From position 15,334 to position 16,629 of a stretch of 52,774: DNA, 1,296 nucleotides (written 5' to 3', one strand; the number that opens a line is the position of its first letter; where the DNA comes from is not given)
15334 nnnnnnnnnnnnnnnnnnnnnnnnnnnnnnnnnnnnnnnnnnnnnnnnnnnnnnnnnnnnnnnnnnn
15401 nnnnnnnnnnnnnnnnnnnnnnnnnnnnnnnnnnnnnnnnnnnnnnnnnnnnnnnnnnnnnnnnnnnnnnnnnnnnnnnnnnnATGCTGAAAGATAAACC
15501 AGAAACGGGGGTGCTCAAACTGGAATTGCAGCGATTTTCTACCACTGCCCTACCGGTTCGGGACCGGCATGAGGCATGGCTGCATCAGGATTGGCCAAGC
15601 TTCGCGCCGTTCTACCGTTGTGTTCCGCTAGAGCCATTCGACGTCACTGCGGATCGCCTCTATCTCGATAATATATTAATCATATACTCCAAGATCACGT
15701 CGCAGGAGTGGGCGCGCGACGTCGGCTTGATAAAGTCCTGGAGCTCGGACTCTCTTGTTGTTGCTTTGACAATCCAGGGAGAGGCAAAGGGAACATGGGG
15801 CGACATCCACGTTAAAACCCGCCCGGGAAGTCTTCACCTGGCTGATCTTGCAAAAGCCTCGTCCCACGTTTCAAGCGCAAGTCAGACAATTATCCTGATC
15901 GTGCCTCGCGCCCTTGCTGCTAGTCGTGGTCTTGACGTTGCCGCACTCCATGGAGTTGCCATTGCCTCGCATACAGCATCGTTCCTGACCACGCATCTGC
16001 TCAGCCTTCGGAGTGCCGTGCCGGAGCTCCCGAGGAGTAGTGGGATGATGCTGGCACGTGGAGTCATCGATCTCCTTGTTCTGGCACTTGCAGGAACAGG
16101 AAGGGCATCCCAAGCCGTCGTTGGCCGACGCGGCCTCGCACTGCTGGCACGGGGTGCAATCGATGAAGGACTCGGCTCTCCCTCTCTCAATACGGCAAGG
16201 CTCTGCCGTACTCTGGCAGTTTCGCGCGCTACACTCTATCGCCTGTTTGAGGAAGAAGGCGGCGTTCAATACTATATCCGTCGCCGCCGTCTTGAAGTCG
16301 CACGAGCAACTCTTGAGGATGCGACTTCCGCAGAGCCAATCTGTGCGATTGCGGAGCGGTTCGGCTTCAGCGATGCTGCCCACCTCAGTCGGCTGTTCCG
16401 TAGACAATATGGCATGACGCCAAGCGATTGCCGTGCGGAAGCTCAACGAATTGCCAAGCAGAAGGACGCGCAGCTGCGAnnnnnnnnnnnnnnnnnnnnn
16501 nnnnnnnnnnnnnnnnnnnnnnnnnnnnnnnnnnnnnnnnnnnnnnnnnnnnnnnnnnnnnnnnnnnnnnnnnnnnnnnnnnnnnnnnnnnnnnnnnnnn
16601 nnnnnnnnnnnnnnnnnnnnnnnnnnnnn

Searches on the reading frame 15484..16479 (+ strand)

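Call 47: search_protein_families(library=pfam, proteins=[window:15484-16479:+], max_evalue=0.00001)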
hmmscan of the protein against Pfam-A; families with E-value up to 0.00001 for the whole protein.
window:15484-16479:+ (332 aa): 2 families
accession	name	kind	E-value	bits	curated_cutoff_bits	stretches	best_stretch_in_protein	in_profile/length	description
PF12833.13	HTH_18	-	9.8e-18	64.7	33.6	1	240-318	1-79/80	Helix-turn-helix domain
PF00165.29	HTH_AraC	-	4.6e-10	39.8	26.6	1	280-315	5-39/42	Bacterial regulatory helix-turn-helix proteins, AraC family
